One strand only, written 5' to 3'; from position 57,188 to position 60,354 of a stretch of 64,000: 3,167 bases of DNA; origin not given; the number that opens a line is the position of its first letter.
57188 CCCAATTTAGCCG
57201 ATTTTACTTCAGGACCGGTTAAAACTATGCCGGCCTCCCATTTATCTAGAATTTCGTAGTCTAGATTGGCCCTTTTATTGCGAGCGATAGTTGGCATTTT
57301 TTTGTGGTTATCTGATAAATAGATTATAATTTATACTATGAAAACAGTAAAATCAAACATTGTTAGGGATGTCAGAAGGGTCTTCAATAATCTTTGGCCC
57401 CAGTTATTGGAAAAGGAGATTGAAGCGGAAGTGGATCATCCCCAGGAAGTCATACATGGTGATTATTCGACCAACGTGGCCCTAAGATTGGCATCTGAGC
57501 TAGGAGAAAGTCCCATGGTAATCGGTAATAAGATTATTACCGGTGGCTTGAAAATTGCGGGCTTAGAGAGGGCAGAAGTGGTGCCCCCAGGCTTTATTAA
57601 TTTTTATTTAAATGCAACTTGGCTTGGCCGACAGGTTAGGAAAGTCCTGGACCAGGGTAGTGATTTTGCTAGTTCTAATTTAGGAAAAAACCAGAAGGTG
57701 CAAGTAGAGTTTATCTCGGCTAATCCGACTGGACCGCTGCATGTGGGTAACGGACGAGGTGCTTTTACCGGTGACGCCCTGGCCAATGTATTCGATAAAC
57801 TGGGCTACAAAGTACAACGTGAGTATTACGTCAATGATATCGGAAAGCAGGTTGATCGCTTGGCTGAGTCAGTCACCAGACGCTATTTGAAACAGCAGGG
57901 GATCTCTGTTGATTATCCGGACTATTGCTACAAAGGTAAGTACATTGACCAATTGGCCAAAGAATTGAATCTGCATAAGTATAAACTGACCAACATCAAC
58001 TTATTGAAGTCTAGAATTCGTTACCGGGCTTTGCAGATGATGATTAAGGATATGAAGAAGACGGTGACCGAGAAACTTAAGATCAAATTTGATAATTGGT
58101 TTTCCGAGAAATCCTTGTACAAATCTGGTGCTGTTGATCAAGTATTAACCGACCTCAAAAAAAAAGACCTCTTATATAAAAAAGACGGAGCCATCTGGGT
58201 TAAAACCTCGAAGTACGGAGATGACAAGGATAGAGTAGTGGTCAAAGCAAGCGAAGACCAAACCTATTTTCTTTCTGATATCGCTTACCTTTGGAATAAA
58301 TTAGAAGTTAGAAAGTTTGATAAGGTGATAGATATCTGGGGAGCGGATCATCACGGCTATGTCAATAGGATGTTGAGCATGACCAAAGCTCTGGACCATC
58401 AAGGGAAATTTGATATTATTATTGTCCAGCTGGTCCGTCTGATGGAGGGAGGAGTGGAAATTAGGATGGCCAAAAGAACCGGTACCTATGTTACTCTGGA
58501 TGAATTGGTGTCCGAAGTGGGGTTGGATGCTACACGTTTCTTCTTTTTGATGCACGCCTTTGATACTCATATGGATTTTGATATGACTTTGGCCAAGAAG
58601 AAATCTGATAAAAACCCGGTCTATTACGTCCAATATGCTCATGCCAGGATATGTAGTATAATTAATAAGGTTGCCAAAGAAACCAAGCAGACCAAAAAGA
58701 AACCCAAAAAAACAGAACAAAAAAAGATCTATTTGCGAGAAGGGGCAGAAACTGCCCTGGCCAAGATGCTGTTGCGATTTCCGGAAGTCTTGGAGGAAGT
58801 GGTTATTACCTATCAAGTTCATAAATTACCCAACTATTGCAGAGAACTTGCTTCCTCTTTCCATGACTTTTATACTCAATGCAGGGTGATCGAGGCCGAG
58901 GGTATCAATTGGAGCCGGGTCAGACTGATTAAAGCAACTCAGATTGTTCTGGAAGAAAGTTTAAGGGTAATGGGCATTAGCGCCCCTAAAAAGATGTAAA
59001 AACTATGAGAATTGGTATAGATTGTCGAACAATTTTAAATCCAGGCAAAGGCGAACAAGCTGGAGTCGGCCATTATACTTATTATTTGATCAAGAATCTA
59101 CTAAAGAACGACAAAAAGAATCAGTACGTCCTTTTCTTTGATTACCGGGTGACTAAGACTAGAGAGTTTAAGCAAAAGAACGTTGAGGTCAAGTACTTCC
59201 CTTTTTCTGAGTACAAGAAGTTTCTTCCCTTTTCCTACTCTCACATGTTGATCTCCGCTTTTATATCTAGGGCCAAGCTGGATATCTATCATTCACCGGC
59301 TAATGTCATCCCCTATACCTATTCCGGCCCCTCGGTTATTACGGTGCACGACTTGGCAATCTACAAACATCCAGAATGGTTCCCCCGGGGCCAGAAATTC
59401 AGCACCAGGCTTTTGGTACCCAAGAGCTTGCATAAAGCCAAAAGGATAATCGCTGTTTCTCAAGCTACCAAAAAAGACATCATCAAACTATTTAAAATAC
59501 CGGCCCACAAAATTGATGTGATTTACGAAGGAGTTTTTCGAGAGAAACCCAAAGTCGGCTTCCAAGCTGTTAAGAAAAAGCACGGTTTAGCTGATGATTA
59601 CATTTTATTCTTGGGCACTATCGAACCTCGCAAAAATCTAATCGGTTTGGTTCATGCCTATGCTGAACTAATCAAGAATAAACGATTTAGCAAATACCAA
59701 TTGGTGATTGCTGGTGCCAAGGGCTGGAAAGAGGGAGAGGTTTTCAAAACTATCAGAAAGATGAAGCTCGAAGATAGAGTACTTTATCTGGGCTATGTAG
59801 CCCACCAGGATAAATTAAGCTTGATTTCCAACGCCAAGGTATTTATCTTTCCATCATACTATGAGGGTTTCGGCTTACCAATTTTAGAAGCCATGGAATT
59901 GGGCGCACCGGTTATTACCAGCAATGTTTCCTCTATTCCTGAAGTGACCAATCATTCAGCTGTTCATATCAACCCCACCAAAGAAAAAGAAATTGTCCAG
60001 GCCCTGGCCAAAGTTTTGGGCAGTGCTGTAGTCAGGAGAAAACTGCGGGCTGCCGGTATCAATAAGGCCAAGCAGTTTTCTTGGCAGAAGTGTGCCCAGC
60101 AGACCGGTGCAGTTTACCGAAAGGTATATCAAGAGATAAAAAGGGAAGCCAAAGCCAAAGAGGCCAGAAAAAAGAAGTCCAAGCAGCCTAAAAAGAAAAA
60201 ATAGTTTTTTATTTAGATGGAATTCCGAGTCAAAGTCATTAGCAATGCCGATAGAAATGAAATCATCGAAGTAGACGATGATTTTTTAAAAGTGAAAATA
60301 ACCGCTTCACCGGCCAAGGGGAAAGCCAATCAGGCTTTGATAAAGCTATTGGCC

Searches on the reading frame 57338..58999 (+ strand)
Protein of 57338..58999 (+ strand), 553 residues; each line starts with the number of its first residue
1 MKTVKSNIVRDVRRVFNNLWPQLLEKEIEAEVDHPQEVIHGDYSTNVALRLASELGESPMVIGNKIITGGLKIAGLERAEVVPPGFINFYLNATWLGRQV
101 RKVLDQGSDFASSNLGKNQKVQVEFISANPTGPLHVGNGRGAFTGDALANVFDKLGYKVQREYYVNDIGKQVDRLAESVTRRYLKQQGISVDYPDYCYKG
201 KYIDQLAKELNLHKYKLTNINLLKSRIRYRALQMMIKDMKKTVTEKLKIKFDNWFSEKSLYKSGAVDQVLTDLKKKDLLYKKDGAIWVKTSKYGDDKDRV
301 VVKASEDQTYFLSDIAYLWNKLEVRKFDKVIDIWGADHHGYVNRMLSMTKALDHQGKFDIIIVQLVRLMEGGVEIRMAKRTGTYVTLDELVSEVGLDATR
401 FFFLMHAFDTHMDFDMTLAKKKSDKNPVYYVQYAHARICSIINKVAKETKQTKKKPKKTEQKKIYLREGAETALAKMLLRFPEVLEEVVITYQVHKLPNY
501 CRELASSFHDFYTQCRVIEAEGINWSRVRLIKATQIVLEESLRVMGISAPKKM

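Call 8: search_protein_families(library=pfam, proteins=[window:57338-58999:+], max_evalue=0.001)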
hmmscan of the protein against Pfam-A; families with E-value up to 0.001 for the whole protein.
window:57338-58999:+ (553 aa): 5 families
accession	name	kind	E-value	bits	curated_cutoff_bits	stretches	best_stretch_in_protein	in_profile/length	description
PF05746.21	DALR_1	-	1.6e-31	109.2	22.3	1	431-553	1-117/117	DALR anticodon binding domain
PF00750.26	tRNA-synt_1d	-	2.2e-25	89.8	23.3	1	100-394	2-298/349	tRNA synthetases class I (R), catalytic domain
PF03485.21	Arg_tRNA_synt_N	-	3.6e-14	53.6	21.5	1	7-91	6-85/85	Arginyl tRNA synthetase N terminal domain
PF09334.17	tRNA-synt_1g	-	9.6e-05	21.7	20.1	0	227-292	61-126/391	tRNA synthetases class I (M)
PF01406.26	tRNA-synt_1e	-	0.00099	19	27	0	131-287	20-156/301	tRNA synthetases class I (C) catalytic domain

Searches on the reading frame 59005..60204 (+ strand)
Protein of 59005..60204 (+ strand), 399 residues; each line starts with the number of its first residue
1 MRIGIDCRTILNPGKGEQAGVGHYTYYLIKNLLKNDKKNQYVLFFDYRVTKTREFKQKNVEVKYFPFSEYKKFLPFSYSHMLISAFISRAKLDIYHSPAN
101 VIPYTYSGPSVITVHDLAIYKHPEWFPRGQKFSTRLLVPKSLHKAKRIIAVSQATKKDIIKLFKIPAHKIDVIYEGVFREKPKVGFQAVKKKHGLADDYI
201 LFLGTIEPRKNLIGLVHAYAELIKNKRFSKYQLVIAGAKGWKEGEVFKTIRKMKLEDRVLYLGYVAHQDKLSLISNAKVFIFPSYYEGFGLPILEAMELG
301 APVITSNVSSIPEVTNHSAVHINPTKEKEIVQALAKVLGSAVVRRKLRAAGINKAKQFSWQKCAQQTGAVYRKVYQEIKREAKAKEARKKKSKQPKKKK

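Call 8: search_protein_families(library=pfam, proteins=[window:59005-60204:+], max_evalue=0.001)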
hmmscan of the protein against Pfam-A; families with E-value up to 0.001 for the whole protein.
window:59005-60204:+ (399 aa): 5 families
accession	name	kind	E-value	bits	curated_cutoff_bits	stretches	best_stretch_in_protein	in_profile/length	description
PF00534.26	Glycos_transf_1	-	9.4e-34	116.8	26.4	1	192-351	8-169/172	Glycosyl transferases group 1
PF13692.12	Glyco_trans_1_4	-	3.3e-27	95.9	27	1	199-338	3-140/142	Glycosyl transferases group 1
PF13439.12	Glyco_transf_4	-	5.9e-16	59.4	28.5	1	20-177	3-166/170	Glycosyltransferase Family 4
PF20706.3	GT4-conflict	-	1.9e-13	50.6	26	1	144-314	146-319/385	Family 4 Glycosyltransferase in conflict systems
PF13524.12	Glyco_trans_1_2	-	1.1e-05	25.8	25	1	229-366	13-141/144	Glycosyl transferase-like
